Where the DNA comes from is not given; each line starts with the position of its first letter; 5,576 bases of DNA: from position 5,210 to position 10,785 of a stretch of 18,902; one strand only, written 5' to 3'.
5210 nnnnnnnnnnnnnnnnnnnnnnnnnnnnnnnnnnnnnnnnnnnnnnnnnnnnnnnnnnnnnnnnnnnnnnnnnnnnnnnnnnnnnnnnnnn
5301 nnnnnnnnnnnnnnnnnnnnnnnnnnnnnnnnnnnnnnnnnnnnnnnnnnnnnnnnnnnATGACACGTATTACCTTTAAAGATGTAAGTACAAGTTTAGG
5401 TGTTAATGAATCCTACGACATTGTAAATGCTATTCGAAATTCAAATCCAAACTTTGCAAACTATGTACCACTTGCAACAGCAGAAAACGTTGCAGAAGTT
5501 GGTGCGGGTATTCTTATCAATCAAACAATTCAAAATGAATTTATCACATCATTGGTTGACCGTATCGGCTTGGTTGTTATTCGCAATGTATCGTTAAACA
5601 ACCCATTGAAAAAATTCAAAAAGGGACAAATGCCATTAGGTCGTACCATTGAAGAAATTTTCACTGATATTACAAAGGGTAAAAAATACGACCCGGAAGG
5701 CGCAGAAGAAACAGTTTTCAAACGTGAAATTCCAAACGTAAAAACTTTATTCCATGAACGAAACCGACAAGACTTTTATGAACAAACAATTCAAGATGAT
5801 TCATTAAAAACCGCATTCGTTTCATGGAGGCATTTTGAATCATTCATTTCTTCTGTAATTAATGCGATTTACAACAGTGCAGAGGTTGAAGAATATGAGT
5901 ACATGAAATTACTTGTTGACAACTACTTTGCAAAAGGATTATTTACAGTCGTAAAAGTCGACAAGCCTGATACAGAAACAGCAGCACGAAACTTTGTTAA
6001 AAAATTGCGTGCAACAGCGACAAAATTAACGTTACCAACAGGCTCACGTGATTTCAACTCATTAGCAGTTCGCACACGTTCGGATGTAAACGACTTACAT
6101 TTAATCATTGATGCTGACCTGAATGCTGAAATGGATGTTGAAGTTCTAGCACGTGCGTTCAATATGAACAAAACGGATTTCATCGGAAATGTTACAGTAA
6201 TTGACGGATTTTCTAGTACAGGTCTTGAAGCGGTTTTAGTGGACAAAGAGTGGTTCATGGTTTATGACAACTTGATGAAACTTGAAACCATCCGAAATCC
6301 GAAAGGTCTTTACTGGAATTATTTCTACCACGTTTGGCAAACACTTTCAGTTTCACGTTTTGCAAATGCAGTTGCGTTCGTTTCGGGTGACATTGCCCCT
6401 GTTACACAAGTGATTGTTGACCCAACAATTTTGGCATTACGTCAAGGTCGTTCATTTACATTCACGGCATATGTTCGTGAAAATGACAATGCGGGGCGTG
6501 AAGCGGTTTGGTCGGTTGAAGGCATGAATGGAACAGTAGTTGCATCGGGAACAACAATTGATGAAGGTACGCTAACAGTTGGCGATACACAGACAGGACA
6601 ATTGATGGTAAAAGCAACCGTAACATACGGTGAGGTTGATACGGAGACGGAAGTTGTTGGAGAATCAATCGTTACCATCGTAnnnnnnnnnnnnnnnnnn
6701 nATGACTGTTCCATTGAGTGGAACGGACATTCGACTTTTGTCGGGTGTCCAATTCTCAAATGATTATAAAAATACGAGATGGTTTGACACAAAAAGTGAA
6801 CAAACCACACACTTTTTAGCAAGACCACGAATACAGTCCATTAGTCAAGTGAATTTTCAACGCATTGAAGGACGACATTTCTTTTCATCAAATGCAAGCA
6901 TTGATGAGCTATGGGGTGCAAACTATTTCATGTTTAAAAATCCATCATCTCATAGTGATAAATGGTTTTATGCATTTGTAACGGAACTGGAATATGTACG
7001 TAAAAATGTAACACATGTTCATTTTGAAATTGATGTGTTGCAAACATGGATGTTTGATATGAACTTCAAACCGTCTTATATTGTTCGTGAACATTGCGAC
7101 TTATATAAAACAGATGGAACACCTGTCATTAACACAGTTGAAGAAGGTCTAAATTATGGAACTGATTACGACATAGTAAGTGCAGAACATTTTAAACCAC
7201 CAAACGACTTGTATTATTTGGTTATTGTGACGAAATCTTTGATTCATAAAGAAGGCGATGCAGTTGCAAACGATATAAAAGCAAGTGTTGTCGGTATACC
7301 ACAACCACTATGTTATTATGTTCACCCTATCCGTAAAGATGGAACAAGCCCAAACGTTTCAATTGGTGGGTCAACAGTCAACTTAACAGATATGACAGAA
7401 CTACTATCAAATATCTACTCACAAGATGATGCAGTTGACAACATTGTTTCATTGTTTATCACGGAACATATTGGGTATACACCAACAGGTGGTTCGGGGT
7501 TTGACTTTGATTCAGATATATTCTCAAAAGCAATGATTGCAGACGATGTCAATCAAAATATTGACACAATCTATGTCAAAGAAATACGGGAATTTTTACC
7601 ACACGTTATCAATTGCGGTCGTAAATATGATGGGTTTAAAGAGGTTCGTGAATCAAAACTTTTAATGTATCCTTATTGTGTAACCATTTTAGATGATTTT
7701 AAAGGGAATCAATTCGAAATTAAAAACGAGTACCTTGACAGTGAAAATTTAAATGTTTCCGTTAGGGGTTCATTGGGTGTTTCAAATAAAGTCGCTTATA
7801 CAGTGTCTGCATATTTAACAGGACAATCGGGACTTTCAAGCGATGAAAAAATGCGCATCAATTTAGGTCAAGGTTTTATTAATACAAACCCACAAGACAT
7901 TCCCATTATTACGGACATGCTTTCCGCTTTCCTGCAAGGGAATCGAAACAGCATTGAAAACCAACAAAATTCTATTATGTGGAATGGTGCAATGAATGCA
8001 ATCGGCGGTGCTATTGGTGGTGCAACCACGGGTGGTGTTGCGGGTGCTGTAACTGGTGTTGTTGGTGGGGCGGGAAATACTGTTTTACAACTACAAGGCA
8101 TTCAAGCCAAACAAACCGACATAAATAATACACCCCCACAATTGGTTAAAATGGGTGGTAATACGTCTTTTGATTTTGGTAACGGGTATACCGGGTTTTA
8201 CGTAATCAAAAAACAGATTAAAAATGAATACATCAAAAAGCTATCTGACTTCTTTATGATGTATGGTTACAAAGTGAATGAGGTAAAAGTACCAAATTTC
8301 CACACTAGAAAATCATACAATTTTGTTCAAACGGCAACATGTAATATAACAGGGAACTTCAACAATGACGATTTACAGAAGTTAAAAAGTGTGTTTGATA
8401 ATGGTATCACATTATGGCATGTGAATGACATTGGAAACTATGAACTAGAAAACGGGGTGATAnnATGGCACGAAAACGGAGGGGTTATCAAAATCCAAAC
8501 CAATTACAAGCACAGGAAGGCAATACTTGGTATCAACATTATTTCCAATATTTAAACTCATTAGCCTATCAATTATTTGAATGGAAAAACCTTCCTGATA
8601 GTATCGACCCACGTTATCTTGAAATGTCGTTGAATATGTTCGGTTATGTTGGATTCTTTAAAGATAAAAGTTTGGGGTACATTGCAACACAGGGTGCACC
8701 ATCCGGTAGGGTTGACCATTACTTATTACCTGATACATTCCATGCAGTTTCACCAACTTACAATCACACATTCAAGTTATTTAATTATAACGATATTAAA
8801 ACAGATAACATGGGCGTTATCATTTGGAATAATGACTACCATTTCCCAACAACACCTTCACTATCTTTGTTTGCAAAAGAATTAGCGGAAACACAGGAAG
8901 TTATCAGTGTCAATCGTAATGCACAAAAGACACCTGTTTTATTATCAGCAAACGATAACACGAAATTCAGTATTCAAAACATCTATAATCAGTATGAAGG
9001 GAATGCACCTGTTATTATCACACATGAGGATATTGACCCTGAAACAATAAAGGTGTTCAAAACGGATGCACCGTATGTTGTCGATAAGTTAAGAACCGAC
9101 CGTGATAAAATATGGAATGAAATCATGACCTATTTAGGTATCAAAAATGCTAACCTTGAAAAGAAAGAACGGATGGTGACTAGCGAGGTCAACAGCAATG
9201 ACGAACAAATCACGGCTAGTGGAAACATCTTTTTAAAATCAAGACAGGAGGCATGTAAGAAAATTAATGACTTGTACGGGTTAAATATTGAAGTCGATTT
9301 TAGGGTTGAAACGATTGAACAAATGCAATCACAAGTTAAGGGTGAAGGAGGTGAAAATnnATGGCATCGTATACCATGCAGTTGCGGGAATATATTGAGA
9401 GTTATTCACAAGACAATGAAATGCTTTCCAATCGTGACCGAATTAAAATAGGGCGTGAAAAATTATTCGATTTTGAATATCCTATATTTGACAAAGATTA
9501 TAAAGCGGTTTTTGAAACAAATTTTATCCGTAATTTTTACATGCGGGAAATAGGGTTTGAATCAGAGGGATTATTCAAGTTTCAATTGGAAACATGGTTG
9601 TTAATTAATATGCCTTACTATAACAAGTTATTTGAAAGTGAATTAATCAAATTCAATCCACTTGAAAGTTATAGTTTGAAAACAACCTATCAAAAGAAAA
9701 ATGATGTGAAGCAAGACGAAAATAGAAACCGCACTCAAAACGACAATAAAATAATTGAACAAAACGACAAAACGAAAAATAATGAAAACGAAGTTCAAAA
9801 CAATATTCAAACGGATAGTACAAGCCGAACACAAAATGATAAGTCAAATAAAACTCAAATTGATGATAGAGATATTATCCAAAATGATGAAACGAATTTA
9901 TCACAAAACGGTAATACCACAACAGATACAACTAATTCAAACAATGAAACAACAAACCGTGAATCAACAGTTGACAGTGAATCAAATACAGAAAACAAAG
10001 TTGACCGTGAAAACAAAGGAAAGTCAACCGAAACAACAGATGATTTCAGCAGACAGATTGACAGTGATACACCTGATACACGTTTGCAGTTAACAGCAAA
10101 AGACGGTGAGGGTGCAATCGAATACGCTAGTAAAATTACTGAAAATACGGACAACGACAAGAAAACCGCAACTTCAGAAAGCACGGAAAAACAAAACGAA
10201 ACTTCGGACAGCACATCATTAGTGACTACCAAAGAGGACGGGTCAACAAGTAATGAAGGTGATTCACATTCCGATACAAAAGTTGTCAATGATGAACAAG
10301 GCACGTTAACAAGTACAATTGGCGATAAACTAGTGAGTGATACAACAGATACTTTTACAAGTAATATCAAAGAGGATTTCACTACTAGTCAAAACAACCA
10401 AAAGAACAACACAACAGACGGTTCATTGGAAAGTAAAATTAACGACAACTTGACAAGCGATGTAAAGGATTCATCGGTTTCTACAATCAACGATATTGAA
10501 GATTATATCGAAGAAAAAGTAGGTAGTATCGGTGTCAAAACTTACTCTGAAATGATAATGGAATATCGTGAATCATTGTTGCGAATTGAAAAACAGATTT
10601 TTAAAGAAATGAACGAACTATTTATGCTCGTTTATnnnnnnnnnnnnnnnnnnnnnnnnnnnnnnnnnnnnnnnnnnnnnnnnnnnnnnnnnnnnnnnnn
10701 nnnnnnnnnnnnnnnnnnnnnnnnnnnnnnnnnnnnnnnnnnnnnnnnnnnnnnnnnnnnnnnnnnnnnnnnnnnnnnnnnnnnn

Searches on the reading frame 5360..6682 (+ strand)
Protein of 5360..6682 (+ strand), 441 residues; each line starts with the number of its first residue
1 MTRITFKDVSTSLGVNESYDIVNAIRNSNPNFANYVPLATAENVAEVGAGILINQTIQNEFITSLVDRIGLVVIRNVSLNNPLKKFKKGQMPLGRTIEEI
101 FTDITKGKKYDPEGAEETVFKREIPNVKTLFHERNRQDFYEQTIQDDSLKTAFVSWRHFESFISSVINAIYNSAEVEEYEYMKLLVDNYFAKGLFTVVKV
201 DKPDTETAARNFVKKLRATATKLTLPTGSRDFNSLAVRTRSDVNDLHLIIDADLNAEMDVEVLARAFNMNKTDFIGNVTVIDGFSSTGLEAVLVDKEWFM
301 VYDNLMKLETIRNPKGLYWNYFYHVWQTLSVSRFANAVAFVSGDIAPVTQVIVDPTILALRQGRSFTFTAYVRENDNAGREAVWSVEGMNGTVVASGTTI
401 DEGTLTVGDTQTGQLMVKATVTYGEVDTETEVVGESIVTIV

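Call 3: search_protein_families(library=pfam, proteins=[window:5360-6682:+], max_evalue=0.01)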
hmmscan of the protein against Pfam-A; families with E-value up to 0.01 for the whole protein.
window:5360-6682:+ (441 aa): 2 families
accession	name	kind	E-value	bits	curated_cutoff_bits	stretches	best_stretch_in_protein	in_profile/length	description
PF25622.1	Phi29_MCP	-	1.3e-123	413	27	1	22-341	1-323/323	Phi29-like phage major capsid protein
PF02368.24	Big_2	-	4.4e-05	23.8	22.8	1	347-428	1-75/79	Bacterial Ig-like domain (group 2)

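Call 4: search_protein_families(library=phrogs, proteins=[window:5360-6682:+], max_evalue=0.001)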
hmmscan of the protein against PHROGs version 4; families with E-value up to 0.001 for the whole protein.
window:5360-6682:+ (441 aa): 1 family
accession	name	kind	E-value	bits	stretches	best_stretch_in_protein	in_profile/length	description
phrog_2006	-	head and packaging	1.3e-118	397.3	1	17-345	9-378/385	major head protein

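Call 8: search_dna_similar(query=window:5360-6682:+, collection=phages, mode=protein, max_rows=25)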
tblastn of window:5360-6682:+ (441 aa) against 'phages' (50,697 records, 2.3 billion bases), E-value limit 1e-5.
Records with a match: 239; places in all: 249; records where one place covers at least 80% of the query: 123.
Best place of each record, by identity: 80-90% 1; 60-80% 32; <60% 206.
By first word of the organism name: Bacillus 93; Clostridium 59; Curtobacterium 18; Enterococcus 16; Bacteriophage 16; Bifidobacterium 11; Arthrobacter 6; Streptococcus 5; Microbacterium 4; Rhizobium 2; and 6 more.
By host as written in the record: - 32; Clostridium perfringens 21; Bacillus subtilis 13; Bacillus cereus 11; Curtobacterium flaccumfaciens NRRL B-729 SEA 8; Bacillus thuringiensis subsp. kurstaki ATCC 33679 7; Bacillus thuringiensis subspecies kurstaki 6; Bifidobacterium asteroides 6; and 70 more.
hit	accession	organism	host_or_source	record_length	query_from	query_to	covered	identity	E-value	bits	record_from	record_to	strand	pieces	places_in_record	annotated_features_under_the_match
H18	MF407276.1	Bacillus phage vB_BveP-Goe6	Bacillus velezensis FZB42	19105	3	419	95%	75.2%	0e+0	641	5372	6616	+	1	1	major head protein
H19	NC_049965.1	Bacillus phage vB_BveP-Goe6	Bacillus velezensis FZB42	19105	3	419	95%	75.2%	0e+0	641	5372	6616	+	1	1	major head protein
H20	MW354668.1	Bacillus phage BSTP4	Bacillus subtilis KCCM12150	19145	3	419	95%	75.2%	0e+0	640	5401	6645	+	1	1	major head protein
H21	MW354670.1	Bacillus phage BSTP6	Bacillus subtilis KCCM12150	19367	3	419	95%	75.2%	0e+0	640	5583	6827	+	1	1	major head protein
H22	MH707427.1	Bacillus phage BSP4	Bacillus subtilis KACC 10114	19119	3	419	95%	75.2%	0e+0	640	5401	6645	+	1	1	putative major head protein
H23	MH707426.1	Bacillus phage BSP2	Bacillus subtilis KACC 10114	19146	3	419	95%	75.2%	0e+0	640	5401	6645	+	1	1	putative major head protein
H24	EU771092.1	Bacillus phage phi29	Bacillus subtilis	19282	3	419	95%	75.2%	0e+0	640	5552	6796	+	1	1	8: major head protein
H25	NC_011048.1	Bacillus phage phi29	Bacillus subtilis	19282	3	419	95%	75.2%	0e+0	640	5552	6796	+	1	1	8: major head protein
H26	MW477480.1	Bacillus phage Whiting18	Bacillus sp.203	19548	3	419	95%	75.0%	0e+0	639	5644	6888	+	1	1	major capsid protein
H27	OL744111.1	Bacillus phage Arbo1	Bacillus sp. 203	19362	3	419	95%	75.0%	0e+0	639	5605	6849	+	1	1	major capsid protein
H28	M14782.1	Bacillus phage phi29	-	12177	3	419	95%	75.0%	0e+0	638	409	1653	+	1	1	8: major head protein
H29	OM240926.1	Bacillus phage vB_BsuP-Goe15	Bacillus subtilis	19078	3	419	95%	74.8%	0e+0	639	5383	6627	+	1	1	major head protein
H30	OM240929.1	Bacillus phage vB_BsuP-Goe23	Bacillus subtilis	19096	3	419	95%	74.8%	0e+0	638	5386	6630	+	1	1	major head protein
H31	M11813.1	Bacillus phage PZA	Bacillus subtilis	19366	3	419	95%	74.8%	0e+0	635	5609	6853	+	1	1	major head protein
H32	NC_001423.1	Bacillus phage PZA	Bacillus subtilis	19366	3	419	95%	74.8%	0e+0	635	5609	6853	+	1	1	major head protein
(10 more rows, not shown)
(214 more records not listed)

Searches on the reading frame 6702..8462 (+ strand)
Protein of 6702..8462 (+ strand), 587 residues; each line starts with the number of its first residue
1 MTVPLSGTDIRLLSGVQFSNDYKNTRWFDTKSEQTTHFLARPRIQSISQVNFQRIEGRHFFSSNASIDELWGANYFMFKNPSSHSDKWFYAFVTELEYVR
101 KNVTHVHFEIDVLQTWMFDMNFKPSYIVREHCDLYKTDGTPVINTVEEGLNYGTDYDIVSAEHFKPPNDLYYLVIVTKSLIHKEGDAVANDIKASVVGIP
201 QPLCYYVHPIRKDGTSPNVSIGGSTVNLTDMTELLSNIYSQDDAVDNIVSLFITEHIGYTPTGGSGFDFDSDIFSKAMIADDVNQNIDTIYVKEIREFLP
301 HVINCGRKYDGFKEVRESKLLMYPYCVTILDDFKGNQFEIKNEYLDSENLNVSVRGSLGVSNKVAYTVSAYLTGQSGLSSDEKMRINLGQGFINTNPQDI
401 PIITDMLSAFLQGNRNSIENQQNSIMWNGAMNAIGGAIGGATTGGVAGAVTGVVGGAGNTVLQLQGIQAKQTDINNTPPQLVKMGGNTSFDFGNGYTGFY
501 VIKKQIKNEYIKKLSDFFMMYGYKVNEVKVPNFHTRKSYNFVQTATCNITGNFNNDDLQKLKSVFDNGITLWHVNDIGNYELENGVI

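Call 3: search_protein_families(library=pfam, proteins=[window:6702-8462:+], max_evalue=0.01)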
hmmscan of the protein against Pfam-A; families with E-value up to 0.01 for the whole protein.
window:6702-8462:+ (587 aa): 2 families
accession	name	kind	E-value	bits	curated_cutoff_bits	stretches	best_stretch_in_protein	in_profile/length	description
PF20934.2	phi29_gp9_C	-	1.2e-164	548.9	27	1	150-585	1-449/449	Bacillus phage phi29, Tail knob protein gp9, C-terminal domain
PF16838.11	Caud_tail_N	-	2e-31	109.4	27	1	6-121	1-120/120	Caudoviral major tail protein N-terminus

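Call 4: search_protein_families(library=phrogs, proteins=[window:6702-8462:+], max_evalue=0.001)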
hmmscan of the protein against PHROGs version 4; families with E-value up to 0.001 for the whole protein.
window:6702-8462:+ (587 aa): 5 families
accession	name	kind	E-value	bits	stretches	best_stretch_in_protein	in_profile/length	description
phrog_2248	-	tail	4.5e-164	548.4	1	3-587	2-586/590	tail protein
phrog_16740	-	tail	2.5e-30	107.1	1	245-584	43-395/399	tail protein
phrog_9205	-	unknown function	1.3e-12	47.2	2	418-573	973-1130/1144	-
phrog_16615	-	other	1.1e-10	42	1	21-155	15-150/529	peptidase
phrog_30532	-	tail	5e-07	29.8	1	8-258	29-276/520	tail protein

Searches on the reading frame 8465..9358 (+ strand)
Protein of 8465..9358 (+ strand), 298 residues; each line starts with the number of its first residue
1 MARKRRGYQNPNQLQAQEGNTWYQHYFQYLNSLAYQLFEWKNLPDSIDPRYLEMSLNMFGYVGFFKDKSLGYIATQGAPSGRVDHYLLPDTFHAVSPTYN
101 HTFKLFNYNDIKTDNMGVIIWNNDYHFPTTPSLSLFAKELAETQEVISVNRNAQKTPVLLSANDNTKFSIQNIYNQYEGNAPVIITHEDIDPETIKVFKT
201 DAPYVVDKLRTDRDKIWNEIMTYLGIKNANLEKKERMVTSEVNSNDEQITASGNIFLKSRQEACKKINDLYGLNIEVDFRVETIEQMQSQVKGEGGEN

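Call 3: search_protein_families(library=pfam, proteins=[window:8465-9358:+], max_evalue=0.01)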
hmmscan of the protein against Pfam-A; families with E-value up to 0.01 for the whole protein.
window:8465-9358:+ (298 aa): 1 family
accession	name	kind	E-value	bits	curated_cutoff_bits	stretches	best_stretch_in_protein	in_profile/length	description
PF05352.17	Phage_connector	-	2.5e-123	411.4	25.6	1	8-282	2-279/281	Phage Connector (GP10)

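Call 4: search_protein_families(library=phrogs, proteins=[window:8465-9358:+], max_evalue=0.001)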
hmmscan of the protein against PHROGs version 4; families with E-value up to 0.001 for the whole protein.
window:8465-9358:+ (298 aa): 1 family
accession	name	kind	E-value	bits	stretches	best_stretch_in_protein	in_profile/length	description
phrog_2038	-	connector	2.2e-107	360.1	1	3-296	4-305/314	upper collar connector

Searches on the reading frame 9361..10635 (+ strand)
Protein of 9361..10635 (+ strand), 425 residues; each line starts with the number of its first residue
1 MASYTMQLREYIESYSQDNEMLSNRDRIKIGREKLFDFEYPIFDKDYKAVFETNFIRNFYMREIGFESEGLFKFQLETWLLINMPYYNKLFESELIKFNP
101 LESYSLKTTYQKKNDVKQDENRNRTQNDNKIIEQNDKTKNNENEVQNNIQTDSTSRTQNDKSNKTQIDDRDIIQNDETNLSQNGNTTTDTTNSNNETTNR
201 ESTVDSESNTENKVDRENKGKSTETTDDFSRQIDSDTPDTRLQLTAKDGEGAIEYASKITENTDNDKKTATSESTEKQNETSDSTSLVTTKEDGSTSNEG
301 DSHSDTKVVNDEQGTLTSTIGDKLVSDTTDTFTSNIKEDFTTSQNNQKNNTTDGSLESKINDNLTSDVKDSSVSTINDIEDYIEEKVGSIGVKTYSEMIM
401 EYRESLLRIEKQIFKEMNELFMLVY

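Call 3: search_protein_families(library=pfam, proteins=[window:9361-10635:+], max_evalue=0.01)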
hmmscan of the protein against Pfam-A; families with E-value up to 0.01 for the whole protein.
window:9361-10635:+ (425 aa): 0 families

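Call 4: search_protein_families(library=phrogs, proteins=[window:9361-10635:+], max_evalue=0.001)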
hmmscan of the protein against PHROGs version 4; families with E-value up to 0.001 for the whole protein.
window:9361-10635:+ (425 aa): 2 families
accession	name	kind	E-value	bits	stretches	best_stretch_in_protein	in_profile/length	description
phrog_3225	-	connector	6.1e-66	223.9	3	1-222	1-229/263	adaptor Ad4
phrog_5472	-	tail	5.4e-28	99.1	1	1-217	1-218/264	lower collar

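Call 72: search_solved_structures(query=window:9361-10635:+, max_evalue=1, show_alignments=0)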
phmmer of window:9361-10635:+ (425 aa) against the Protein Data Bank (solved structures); distinct sequences matched with E-value up to 1: 1.
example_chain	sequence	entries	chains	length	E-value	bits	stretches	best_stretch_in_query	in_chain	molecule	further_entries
6qz9_0A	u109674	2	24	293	1.2e-74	255.1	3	1-126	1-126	Proximal tail tube connector protein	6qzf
